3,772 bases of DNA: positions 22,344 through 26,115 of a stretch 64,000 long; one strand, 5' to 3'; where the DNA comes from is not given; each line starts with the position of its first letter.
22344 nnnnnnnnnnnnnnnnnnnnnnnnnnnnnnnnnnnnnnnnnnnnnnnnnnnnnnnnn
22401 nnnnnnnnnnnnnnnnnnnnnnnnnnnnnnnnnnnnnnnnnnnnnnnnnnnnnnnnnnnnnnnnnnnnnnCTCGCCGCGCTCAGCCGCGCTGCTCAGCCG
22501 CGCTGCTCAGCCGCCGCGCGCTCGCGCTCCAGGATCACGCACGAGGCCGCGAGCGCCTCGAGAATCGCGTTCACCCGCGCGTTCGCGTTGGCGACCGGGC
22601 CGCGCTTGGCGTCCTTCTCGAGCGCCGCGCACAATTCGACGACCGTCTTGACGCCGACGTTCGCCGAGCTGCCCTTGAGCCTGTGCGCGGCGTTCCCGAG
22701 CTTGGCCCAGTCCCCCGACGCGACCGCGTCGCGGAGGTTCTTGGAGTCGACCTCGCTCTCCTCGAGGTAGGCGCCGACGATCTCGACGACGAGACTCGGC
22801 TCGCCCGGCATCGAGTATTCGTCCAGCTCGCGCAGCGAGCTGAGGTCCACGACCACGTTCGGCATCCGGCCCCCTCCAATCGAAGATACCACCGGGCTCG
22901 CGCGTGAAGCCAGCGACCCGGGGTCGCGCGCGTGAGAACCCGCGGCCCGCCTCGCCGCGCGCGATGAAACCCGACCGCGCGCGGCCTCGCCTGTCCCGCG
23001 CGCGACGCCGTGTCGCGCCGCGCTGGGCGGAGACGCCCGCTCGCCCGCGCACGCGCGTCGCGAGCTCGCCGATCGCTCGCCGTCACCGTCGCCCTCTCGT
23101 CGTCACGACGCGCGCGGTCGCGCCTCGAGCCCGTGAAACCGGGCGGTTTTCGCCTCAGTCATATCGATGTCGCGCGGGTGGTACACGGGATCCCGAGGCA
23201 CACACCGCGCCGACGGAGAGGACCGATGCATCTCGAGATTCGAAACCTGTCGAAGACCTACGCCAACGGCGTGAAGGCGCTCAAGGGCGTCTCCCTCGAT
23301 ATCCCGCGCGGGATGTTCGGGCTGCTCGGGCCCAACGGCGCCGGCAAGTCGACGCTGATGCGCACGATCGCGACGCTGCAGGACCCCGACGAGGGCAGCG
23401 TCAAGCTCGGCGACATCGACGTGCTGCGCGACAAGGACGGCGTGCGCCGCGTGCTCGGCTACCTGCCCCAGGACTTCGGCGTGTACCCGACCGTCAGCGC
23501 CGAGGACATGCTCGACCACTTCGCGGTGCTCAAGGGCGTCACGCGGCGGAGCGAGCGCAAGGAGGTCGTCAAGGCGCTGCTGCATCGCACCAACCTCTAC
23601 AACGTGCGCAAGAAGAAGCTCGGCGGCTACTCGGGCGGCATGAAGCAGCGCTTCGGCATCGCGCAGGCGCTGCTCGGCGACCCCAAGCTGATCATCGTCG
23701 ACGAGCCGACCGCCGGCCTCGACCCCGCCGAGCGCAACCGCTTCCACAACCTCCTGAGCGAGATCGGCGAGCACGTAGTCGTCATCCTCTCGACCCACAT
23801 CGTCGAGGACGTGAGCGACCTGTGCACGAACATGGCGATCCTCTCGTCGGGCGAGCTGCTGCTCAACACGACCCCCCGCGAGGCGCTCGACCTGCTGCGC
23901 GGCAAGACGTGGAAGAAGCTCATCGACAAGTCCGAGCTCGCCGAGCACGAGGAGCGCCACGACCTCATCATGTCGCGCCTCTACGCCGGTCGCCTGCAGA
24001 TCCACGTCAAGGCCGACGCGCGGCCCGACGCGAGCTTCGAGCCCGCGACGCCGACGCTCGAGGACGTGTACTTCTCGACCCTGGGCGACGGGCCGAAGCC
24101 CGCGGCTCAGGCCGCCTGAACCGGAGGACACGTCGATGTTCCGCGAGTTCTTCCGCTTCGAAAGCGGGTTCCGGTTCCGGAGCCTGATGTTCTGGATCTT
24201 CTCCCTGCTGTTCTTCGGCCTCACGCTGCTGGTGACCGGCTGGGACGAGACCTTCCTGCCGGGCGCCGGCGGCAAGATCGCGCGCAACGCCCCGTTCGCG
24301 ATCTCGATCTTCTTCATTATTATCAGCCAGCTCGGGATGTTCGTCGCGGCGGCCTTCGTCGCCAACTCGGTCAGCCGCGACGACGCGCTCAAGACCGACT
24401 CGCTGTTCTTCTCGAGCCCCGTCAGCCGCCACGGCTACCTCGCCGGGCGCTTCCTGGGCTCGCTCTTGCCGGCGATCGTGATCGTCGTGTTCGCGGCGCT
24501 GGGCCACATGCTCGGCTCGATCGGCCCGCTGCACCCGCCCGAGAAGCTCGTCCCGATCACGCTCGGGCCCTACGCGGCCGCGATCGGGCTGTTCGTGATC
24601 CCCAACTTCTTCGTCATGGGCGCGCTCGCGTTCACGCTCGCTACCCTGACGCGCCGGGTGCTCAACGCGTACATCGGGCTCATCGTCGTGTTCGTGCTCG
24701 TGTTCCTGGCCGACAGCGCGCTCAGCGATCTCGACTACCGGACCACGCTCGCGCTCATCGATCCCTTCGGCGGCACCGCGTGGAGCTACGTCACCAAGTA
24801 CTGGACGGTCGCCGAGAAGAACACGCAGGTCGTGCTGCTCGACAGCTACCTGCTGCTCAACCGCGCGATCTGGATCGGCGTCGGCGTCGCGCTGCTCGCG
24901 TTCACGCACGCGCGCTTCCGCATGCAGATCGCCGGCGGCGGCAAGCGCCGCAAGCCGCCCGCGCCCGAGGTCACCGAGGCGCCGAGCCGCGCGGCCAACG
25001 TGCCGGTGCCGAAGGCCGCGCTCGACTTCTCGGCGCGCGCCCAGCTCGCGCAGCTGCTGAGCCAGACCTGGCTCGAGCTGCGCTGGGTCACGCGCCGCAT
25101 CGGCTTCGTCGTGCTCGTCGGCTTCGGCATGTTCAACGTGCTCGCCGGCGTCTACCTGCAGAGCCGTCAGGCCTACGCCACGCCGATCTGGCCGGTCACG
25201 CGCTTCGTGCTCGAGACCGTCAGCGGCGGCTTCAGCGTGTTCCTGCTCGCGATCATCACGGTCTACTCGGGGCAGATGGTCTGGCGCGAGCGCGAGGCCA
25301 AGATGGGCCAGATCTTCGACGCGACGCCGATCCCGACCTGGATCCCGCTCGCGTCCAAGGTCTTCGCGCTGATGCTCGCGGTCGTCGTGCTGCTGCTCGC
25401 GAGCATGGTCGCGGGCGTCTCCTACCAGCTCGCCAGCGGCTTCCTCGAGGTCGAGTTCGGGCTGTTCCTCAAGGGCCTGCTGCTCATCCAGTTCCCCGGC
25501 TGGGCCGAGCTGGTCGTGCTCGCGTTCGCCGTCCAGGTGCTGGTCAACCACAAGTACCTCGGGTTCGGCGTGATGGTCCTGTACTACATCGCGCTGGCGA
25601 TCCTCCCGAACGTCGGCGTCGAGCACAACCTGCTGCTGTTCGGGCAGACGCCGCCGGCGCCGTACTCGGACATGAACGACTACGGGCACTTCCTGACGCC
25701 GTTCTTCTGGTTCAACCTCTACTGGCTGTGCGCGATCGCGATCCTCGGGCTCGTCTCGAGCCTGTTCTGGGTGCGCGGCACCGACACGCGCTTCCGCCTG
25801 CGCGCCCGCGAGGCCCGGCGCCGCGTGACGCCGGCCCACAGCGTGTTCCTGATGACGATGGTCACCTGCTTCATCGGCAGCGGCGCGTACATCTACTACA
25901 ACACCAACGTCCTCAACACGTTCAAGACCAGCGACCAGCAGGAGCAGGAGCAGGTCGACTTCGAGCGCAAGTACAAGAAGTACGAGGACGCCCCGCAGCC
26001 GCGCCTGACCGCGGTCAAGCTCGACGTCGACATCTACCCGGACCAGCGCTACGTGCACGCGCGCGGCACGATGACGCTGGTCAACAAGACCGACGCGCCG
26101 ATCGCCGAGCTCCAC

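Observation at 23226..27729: ABC ATPase followed by a 1197-aa polytopic permease fused to an M1-family metallopeptidase domain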

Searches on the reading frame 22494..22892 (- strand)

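Call 9: search_protein_families(library=pfam, proteins=[window:22494-22892:-], max_evalue=0.001)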
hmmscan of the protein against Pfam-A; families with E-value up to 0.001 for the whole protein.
window:22494-22892:- (132 aa): 1 family
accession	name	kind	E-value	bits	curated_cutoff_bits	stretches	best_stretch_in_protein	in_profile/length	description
PF01627.28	Hpt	-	3.5e-16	59.6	24.6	1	37-115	1-82/84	Hpt domain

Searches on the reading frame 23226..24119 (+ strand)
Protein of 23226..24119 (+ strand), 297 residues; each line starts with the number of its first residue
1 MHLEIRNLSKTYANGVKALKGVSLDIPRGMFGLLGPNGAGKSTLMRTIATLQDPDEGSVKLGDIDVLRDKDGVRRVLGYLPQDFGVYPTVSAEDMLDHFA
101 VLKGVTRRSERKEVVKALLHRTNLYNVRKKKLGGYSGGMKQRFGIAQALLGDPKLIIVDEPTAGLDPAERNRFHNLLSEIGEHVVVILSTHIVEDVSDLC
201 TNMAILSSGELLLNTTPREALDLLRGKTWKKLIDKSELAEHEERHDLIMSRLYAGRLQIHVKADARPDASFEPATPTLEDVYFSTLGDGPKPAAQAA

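Call 6: search_protein_families(library=pfam, proteins=[window:23226-24119:+], max_evalue=0.1)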
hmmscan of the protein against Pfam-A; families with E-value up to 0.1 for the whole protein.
window:23226-24119:+ (297 aa): 13 families
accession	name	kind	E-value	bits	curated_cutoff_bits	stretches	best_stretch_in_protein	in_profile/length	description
PF00005.33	ABC_tran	-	9e-30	104.5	25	1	19-163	1-137/137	ABC transporter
PF13304.12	AAA_21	-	3.3e-13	50.8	27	2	113-191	220-298/304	AAA domain, putative AbiEii toxin, Type IV TA system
PF02463.25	SMC_N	-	1.2e-05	25.3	40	1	11-48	5-44/220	RecF/RecN/SMC N terminal domain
PF13476.12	AAA_23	-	0.00021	22.4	27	1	14-48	5-39/201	AAA domain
PF13555.12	AAA_29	-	0.00058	20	27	1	23-54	16-48/61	P-loop containing region of AAA domain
PF13191.12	AAA_16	-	0.0043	18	32.6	1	27-182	24-131/167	AAA ATPase domain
PF13604.12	AAA_30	-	0.0074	16.5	27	0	28-56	18-46/191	AAA domain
PF13671.12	AAA_33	-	0.0077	17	27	0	33-184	4-100/143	AAA domain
PF13401.12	AAA_22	-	0.012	16.3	27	1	29-109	6-64/130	AAA domain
PF13175.12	AAA_15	-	0.013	15.6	32.1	0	19-55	14-50/374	AAA ATPase domain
PF00004.35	AAA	-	0.06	14.2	21.2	0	33-65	3-35/131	ATPase family associated with various cellular activities (AAA)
PF13514.12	AAA_27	-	0.092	12.8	22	0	30-51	28-49/206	AAA domain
PF09818.15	ABC_ATPase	-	0.093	12.2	23.2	0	24-49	75-100/283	P-loop domain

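Call 7: search_protein_families(library=ncbifam, proteins=[window:23226-24119:+], max_evalue=0.1)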
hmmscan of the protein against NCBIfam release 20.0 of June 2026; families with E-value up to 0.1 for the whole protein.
window:23226-24119:+ (297 aa): 200 families (the best 25 are shown)
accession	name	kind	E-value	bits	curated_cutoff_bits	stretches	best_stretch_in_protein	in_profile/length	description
TIGR01188.1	drrA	subfamily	6.8e-53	179.9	312.45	1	10-245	1-237/302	daunorubicin resistance ABC transporter, ATP-binding protein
TIGR03522.1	GldA_ABC_ATP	equivalog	4e-50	171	402.6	1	1-216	1-215/301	gliding motility-associated ABC transporter ATP-binding subunit GldA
NF033858.1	ABC2_perm_RbbA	equivalog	2.4e-42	144.9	1050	1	4-222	3-226/909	ribosome-associated ATPase/putative transporter RbbA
TIGR03740.1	galliderm_ABC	subfamily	1.2e-39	136.3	309.75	1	3-216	1-207/223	lantibiotic protection ABC transporter ATP-binding subunit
TIGR03864.1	PQQ_ABC_ATP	hypoth_equivalog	2.2e-38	132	302.25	1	3-220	2-219/236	ABC transporter, ATP-binding subunit, PQQ-dependent alcohol dehydrogenase system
TIGR02315.1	ABC_phnC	equivalog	8.6e-37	126.8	266.1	1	3-220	2-233/243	phosphonate ABC transporter ATP-binding protein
NF010060.0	PRK13537.1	equivalog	6.2e-36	123.9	521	1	3-221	16-234/314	nodulation factor ABC transporter ATP-binding protein NodI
TIGR04406.1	LPS_export_lptB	equivalog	1.3e-35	122.8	240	1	3-221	2-223/239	LPS export ABC transporter ATP-binding protein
NF010059.0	PRK13536.1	equivalog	2e-35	122.2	549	1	3-222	44-263/342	nodulation factor ABC transporter ATP-binding protein NodI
TIGR01288.1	nodI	equivalog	4.2e-32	111.4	424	1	3-221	5-223/303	nodulation factor ABC transporter ATP-binding protein NodI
TIGR04521.1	ECF_ATPase_2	equivalog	4e-31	108.1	330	1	4-221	2-233/279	energy-coupling factor transporter ATPase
TIGR03265.1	PhnT2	equivalog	4.4e-31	108.4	457.7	1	2-221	4-223/353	putative 2-aminoethylphosphonate ABC transporter ATP-binding protein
TIGR02673.1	FtsE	equivalog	7.4e-31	107.5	264.85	1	4-207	3-211/214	cell division ATP-binding protein FtsE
TIGR04520.1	ECF_ATPase_1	equivalog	1.8e-30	106.3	315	1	4-221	2-224/269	energy-coupling factor transporter ATPase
TIGR03410.1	urea_trans_UrtE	equivalog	2.4e-30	105.7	285.8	1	3-216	1-215/230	urea ABC transporter ATP-binding subunit UrtE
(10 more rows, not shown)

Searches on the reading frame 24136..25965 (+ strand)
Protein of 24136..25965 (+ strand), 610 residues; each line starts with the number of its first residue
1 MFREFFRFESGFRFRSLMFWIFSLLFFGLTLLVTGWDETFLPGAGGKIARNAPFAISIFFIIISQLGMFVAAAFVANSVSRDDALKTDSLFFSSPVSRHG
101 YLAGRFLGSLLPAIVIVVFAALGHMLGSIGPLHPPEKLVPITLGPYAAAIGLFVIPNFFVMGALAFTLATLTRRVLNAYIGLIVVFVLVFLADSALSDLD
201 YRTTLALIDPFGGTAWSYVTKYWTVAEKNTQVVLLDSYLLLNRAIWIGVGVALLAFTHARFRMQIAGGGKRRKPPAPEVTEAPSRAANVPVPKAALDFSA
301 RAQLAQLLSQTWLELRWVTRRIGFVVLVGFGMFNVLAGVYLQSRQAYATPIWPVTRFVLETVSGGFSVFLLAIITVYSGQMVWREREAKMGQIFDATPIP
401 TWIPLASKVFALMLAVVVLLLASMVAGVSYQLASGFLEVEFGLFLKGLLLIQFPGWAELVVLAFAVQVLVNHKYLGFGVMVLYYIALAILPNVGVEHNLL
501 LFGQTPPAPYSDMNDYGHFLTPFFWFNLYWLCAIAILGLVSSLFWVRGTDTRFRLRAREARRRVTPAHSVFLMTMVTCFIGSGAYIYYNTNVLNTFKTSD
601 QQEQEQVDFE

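Call 66: predict_structure(alignment_id=A2)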
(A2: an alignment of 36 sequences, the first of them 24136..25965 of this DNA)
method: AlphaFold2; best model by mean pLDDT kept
length: 610 residues; sequences in the alignment: 36
mean_pLDDT: 84.1   pTM: 0.79
mean pLDDT of the five models: 84.1, 83.4, 81.7, 81.3, 79.6
residues with pLDDT >= 90: 226; 70-90: 313; 50-70: 46; < 50: 25
segments of 3 or more residues with pLDDT < 50: 265-275, 277-290
pLDDT, mean of each block of 10 residues (from residue 1): 89 90 89 79 76 91 88 85 68 70 91 94 89 80 92 94 92 84 86 75 87 90 89 88 95 92 52 45 46 64 89 92 90 88 67 86 86 89 78 67 89 95 93 90 91 93 92 83 81 80 86 85 92 94 76 83 89 96 92 81 86
secondary structure, 60 per line:
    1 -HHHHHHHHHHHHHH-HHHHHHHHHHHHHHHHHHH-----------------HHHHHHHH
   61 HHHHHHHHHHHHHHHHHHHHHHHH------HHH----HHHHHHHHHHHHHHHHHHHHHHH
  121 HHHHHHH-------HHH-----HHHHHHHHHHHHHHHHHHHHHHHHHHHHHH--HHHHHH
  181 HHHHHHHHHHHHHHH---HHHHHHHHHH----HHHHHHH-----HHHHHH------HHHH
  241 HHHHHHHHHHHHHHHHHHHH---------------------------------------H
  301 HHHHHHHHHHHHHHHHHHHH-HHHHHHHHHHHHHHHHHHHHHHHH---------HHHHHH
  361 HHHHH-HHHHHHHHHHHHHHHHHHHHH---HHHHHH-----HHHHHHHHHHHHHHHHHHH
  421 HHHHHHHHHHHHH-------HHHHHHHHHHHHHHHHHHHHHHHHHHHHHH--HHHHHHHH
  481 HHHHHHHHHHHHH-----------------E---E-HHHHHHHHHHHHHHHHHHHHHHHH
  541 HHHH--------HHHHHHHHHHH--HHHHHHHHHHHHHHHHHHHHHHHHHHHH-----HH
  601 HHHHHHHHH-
elements in order: H2-15 H17-35 H53-84 H98-127 H143-172 H175-195 H199-208 H213-219 H225-230 H237-260 H300-320 H322-345 H355-365 H367-387 H391-396 H402-433 H441-470 H473-493 H517-544 H553-563 H566-593 H599-609

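Call 68: fold_search(model_id=the predicted structure, library=pdb)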
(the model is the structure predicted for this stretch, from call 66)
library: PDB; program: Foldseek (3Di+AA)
matches with E <= 10: 110; with E <= 0.001: 1
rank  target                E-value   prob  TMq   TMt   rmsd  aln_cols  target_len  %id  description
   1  8k1n_C                6.1e-04  1.00  0.45  0.50  10.7       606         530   17  mycobacterial efflux pump, substrate-bound state (released 2024-07-17)
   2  8k1p_A                1.8e-03  1.00  0.56  0.65   8.1       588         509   15  mycobacterial efflux pump, ADP+vanadate bound state (released 2024-07-17)
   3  8k1m_B                3.2e-03  1.00  0.41  0.46  12.6       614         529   16  mycobacterial efflux pump, apo state (released 2024-07-17)
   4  7znq_Y                3.6e-03  1.00  0.32  0.67   5.6       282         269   21  ABC transporter complex NosDFYL in GDN (released 2022-08-03)
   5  8k1o_A                4.2e-03  1.00  0.53  0.62   8.6       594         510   16  mycobacterial efflux pump, AMPPNP bound state (released 2024-07-17)
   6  7znq_y                7.2e-03  1.00  0.32  0.71   5.0       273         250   22  ABC transporter complex NosDFYL in GDN (released 2022-08-03)
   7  7qba_D                8.7e-03  1.00  0.33  0.65   6.1       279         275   22  CryoEM structure of the ABC transporter NosDFY complexed with nitrous oxide reductase NosZ (released 2022-08-03)
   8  7qba_E                1.1e-02  1.00  0.33  0.69   4.9       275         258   22  CryoEM structure of the ABC transporter NosDFY complexed with nitrous oxide reductase NosZ (released 2022-08-03)
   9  7o0y_E                1.3e-02  1.00  0.31  0.68   4.8       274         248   21  ABC transporter NosDFY, nucleotide-free in GDN (released 2022-04-13)
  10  7o0z_D                1.3e-02  1.00  0.32  0.66   5.8       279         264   22  ABC transporter NosFY, nucleotide-free in GDN (released 2022-11-02)
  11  7o12_E                1.4e-02  1.00  0.31  0.70   4.9       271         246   21  ABC transporter NosDFY, AMPPNP-bound in GDN (released 2022-04-13)
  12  7o0y_D                2.1e-02  1.00  0.32  0.67   5.6       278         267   22  ABC transporter NosDFY, nucleotide-free in GDN (released 2022-04-13)
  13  7o17_D                2.5e-02  1.00  0.31  0.63   6.2       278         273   22  ABC transporter NosDFY E154Q, ATP-bound in lipid nanodisc (released 2022-04-13)
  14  7o0z_E                3.2e-02  1.00  0.31  0.65   5.8       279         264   23  ABC transporter NosFY, nucleotide-free in GDN (released 2022-11-02)
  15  6xjh_A                1.1e-01  1.00  0.27  0.57   7.9       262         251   14  PmtCD ABC exporter without the basket domain at C2 symmetry (released 2020-10-14)
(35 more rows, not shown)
